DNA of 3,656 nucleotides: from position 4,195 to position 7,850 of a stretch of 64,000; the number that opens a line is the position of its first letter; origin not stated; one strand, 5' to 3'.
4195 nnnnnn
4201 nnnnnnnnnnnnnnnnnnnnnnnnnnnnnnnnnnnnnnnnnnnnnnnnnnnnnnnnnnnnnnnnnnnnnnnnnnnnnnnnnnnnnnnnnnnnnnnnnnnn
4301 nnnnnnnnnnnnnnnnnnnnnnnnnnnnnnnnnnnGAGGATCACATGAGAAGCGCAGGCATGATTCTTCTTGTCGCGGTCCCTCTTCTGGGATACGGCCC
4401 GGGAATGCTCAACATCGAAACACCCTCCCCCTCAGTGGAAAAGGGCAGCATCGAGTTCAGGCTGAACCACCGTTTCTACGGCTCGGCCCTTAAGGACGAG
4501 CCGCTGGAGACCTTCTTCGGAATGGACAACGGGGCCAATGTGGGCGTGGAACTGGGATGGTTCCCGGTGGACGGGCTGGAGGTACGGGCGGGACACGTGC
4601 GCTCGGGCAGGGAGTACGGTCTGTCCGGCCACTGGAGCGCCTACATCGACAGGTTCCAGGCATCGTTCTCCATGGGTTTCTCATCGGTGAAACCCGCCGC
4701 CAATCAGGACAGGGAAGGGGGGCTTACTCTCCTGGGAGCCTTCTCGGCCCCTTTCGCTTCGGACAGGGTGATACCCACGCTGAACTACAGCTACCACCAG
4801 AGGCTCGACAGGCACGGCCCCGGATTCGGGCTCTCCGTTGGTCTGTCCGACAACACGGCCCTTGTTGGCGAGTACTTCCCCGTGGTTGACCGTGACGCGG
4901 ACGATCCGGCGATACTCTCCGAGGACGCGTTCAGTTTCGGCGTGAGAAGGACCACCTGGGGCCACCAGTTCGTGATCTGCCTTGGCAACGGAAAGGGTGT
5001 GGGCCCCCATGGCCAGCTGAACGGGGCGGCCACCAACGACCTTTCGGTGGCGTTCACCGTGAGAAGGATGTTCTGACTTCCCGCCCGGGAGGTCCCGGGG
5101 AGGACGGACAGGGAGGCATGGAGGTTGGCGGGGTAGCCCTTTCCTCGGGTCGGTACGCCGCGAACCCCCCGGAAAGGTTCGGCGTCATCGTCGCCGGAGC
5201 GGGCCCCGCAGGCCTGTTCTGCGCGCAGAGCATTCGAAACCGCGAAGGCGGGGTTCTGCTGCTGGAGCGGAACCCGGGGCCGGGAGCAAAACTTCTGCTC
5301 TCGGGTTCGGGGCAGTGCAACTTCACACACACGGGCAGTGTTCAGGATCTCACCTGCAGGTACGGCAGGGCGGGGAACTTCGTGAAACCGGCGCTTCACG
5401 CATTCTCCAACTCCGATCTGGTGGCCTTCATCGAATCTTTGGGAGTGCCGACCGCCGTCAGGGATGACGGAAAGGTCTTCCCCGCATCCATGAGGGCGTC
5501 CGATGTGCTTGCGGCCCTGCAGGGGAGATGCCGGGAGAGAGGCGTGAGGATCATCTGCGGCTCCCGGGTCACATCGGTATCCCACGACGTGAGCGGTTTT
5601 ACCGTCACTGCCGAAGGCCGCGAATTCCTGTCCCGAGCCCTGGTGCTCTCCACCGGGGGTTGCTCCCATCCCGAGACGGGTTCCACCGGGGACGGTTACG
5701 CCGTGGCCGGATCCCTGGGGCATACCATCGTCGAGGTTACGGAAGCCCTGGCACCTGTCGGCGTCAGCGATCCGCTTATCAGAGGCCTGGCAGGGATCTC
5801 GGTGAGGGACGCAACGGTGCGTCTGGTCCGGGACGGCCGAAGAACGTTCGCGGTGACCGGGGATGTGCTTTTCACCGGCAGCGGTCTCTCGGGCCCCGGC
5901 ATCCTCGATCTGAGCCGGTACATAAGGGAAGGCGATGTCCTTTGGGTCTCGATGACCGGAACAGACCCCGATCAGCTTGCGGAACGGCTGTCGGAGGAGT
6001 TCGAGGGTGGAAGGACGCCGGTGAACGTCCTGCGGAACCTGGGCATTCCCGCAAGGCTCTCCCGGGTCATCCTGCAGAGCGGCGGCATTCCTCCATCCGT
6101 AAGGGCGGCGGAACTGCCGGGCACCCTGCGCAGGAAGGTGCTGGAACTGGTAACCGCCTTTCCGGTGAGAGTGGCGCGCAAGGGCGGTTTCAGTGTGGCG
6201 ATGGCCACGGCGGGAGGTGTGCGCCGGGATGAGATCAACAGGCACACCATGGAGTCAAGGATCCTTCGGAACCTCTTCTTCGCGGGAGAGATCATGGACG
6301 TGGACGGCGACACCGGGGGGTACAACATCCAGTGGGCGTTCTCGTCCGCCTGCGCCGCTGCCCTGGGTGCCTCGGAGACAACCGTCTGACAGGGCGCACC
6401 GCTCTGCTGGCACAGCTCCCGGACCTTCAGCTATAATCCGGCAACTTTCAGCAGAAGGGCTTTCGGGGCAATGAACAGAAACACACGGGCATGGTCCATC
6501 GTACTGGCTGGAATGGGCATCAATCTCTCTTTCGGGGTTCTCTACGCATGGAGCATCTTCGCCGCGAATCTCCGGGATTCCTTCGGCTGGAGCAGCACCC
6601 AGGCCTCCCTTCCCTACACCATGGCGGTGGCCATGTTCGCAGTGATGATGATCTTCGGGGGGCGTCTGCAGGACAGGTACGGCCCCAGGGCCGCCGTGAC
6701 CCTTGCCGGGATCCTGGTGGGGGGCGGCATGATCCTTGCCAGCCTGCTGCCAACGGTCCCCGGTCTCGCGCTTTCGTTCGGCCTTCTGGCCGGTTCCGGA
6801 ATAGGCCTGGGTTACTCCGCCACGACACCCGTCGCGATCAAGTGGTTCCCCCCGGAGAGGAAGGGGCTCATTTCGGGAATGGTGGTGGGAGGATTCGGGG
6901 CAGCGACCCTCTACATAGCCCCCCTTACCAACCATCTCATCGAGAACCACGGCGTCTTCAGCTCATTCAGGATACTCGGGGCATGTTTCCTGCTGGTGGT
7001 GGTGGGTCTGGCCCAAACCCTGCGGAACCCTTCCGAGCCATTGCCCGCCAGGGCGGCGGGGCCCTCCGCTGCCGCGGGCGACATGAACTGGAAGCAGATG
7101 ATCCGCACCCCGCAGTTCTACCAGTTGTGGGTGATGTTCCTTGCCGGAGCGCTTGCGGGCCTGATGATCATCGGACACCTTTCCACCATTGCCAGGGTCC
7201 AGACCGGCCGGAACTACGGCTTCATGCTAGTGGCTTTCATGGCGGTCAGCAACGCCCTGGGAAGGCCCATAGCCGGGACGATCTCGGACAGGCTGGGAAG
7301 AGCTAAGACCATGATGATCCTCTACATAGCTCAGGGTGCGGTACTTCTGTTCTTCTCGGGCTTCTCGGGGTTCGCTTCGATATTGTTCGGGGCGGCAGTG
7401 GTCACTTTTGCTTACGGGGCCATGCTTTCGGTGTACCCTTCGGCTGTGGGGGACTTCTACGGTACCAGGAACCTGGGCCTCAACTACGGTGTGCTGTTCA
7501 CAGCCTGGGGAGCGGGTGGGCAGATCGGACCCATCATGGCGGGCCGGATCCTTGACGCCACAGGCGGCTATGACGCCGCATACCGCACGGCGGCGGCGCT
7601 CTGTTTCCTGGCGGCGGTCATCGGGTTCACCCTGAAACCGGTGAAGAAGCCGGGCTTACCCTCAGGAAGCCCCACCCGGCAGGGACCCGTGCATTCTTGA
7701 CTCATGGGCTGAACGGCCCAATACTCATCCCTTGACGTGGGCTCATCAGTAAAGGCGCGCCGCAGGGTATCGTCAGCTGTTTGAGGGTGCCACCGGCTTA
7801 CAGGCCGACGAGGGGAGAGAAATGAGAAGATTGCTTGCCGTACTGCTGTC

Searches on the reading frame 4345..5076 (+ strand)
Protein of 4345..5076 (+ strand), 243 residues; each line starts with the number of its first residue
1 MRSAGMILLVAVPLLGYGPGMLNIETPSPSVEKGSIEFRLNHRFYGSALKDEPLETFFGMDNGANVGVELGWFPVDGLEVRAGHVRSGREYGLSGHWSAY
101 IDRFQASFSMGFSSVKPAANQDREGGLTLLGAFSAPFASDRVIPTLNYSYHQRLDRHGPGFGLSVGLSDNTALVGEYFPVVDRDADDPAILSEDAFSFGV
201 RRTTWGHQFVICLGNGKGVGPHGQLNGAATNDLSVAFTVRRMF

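Call 3: search_protein_families(library=pfam, proteins=[window:4345-5076:+], max_evalue=0.01)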
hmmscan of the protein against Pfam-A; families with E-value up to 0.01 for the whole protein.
window:4345-5076:+ (243 aa): 1 family
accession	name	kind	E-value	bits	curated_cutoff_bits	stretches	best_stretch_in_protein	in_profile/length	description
PF19089.6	DUF5777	-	8.8e-13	48.5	23.1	2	151-230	153-230/247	Membrane bound beta barrel domain (DUF5777)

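Call 4: search_protein_families(library=ncbifam, proteins=[window:4345-5076:+], max_evalue=0.01)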
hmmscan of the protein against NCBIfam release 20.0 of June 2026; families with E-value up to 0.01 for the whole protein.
window:4345-5076:+ (243 aa): 0 families

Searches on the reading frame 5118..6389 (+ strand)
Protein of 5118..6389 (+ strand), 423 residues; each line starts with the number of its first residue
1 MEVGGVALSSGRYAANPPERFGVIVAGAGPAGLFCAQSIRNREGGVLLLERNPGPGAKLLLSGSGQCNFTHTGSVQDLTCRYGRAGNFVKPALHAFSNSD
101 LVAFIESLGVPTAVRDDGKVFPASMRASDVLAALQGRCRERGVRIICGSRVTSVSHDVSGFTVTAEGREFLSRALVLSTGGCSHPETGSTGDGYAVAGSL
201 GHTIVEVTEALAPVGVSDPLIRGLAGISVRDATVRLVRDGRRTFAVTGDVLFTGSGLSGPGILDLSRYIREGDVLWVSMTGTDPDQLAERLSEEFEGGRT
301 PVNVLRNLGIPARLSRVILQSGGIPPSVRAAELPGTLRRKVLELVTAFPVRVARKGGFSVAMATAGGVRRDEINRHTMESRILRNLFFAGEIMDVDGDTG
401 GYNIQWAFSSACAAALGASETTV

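Call 3: search_protein_families(library=pfam, proteins=[window:5118-6389:+], max_evalue=0.01)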
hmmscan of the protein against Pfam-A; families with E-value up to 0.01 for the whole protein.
window:5118-6389:+ (423 aa): 10 families
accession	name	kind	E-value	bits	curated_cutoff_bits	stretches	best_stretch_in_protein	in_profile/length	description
PF03486.20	HI0933_like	-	2.3e-79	266.8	50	1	23-415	3-242/244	HI0933-like protein Rossmann domain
PF22780.1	HI0933_like_1st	-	4.3e-16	59.6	27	1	210-361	3-163/165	HI0933-like protein barrel and H2TH domain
PF01266.30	DAO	-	1.6e-10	41.5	27.9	1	126-187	147-209/353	FAD dependent oxidoreductase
PF13738.12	Pyr_redox_3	-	1.2e-06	28.4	30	1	126-187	79-140/305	Pyridine nucleotide-disulphide oxidoreductase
PF00890.30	FAD_binding_2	-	1.7e-06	28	20.4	0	23-65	2-44/414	FAD binding domain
PF07992.20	Pyr_redox_2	-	6e-06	26.3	26.1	0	23-53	3-34/291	Pyridine nucleotide-disulphide oxidoreductase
PF13450.12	NAD_binding_8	-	0.00068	20.3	21.9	1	25-57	1-33/68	NAD(P)-binding Rossmann-like domain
PF00070.33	Pyr_redox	-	0.00075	20.4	22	0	130-164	42-78/82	Pyridine nucleotide-disulphide oxidoreductase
PF01593.30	Amino_oxidase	-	0.0059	16.4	19.8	0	135-177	211-252/443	Flavin containing amine oxidoreductase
PF01134.28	GIDA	-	0.0097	15.4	22.1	0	371-397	343-368/391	Glucose inhibited division protein A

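Call 4: search_protein_families(library=ncbifam, proteins=[window:5118-6389:+], max_evalue=0.01)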
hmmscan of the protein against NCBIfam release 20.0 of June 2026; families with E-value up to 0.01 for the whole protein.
window:5118-6389:+ (423 aa): 13 families
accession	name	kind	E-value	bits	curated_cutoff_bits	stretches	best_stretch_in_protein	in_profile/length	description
TIGR00275.1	TIGR00275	subfamily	1.5e-114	383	183.8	1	23-415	1-400/401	aminoacetone oxidase family FAD-binding enzyme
TIGR03862.1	flavo_PP4765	subfamily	3e-37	128.4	242.65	1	46-419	4-372/376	TIGR03862 family flavoprotein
NF033145.1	rif_monoox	equivalog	5.2e-06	25.6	800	1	22-183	2-154/472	rifampin monooxygenase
NF006130.0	PRK08274.1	equivalog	0.00011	21.2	369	0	20-53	5-38/467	FAD-dependent tricarballylate dehydrogenase TcuA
NF041385.1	Dggglyphlred_Halo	equivalog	0.00014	20.6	700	1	19-52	3-36/405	digeranylgeranylglycerophospholipid reductase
NF006593.0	PRK09126.1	equivalog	0.00042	19.3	420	1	21-53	5-37/393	5-demethoxyubiquinol-8 5-hydroxylase UbiM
TIGR03997.1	mycofact_OYE_2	equivalog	0.00043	18.8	793.15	1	20-65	379-424/645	mycofactocin system FadH/OYE family oxidoreductase 2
NF040505.1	ArsO_flavin_mono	equivalog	0.00048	19.7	425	0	91-199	44-145/346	ArsO family NAD(P)H-dependent flavin-containing monooxygenase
TIGR02032.1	GG-red-SF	subfamily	0.00076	19.3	158.8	0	23-57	3-37/297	geranylgeranyl reductase family protein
TIGR04018.1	Bthiol_YpdA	hypoth_equivalog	0.0049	15.7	339.9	0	23-51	2-30/316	YpdA family putative bacillithiol disulfide reductase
NF005599.0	PRK07333.1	equivalog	0.0076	14.8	549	0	117-181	111-175/414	ubiquinone biosynthesis hydroxylase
TIGR03197.1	MnmC_Cterm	equivalog_domain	0.0081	15.3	174.2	0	23-57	2-36/400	FAD-dependent 5-carboxymethylaminomethyl-2-thiouridine(34) oxidoreductase MnmC1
TIGR01790.1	carotene-cycl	subfamily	0.0084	15.3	209.5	0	124-201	81-158/387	lycopene cyclase family protein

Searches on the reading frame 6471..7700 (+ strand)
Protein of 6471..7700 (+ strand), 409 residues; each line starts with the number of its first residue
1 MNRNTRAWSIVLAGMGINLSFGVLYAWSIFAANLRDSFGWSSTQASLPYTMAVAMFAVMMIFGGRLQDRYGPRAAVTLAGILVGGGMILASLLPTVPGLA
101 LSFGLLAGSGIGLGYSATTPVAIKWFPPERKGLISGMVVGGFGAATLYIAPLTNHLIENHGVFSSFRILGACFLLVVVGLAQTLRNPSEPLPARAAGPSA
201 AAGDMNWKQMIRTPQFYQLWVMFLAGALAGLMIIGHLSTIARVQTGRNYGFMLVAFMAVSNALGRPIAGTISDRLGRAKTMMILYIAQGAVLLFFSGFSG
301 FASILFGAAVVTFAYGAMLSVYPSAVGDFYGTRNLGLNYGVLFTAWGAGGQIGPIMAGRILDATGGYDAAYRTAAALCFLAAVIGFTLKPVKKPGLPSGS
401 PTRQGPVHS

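Call 3: search_protein_families(library=pfam, proteins=[window:6471-7700:+], max_evalue=0.01)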
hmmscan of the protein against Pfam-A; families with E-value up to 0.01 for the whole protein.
window:6471-7700:+ (409 aa): 4 families
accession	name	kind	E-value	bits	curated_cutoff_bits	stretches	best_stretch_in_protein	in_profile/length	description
PF07690.21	MFS_1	-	1.2e-40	140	33.4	2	21-261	10-248/347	Major Facilitator Superfamily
PF12832.13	MFS_1_like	-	0.00016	21.3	25.2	1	10-143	217-348/373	MFS_1 like family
PF23262.1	NFD4_C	-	0.00032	21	27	1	206-352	9-159/215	NFD4, C-terminal domain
PF06779.20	MFS_4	-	0.0017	18.2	26.3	1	65-384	54-362/364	Uncharacterised MFS-type transporter YbfB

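Call 4: search_protein_families(library=ncbifam, proteins=[window:6471-7700:+], max_evalue=0.01)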
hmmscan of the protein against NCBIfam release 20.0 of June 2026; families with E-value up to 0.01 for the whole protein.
window:6471-7700:+ (409 aa): 15 families
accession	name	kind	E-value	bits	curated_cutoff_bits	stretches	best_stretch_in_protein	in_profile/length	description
NF049980.1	SfMCT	equivalog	1.8e-124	415.3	320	1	7-377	1-378/378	L-lactate MFS transporter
TIGR00890.1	2A0111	subfamily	1.3e-68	231.7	374.85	1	6-383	1-376/377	oxalate/formate antiport family MFS transporter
TIGR04259.1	oxa_formateAnti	equivalog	6.8e-56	189.8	335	1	10-393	5-397/405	oxalate/formate MFS antiporter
TIGR00892.1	2A0113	subfamily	7.7e-15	54.5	586.1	1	7-178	17-188/455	monocarboxylate transporter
TIGR00886.1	2A0108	subfamily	5.9e-13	48.6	311.7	1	15-313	8-336/368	NarK family nitrate/nitrite MFS transporter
TIGR00893.1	2A0114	subfamily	4.2e-12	45.7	395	1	26-384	12-394/399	D-galactonate transporter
TIGR00895.1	2A0115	subfamily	1.1e-10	41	418.55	2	24-188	33-196/398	aromatic acid/H+ symport family MFS transporter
TIGR00881.1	2A0104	subfamily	1e-07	31.4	407.75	2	252-388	34-170/379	phosphoglycerate transporter protein PgtP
TIGR00880.1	2_A_01_02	superfamily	3.1e-07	30.6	131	1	252-386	2-135/141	multidrug resistance protein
TIGR00883.1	2A0106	subfamily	4.2e-07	29.4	443.45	1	44-376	29-396/400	metabolite/H+ symporter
NF008586.0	PRK11551.1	equivalog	4.2e-07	29.3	410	1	24-388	31-395/406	3-(3-hydroxy-phenyl)propionate transporter MhpT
TIGR00894.1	2A0114euk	subfamily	6.7e-07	28.2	626.45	1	36-177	69-212/465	Na(+)-dependent inorganic phosphate cotransporter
NF038246.1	bile_salt_MFS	equivalog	3.3e-06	26.2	400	1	28-388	26-399/408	conjugated bile salt MFS transporter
NF012195.0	tet_MFS_H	exception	0.0006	19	840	1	247-363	41-155/392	tetracycline efflux MFS transporter Tet(H)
NF053813.1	MFS_TcaB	equivalog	0.0028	16.5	475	0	251-363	44-156/396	putative multidrug effflux MFS transporter TcaB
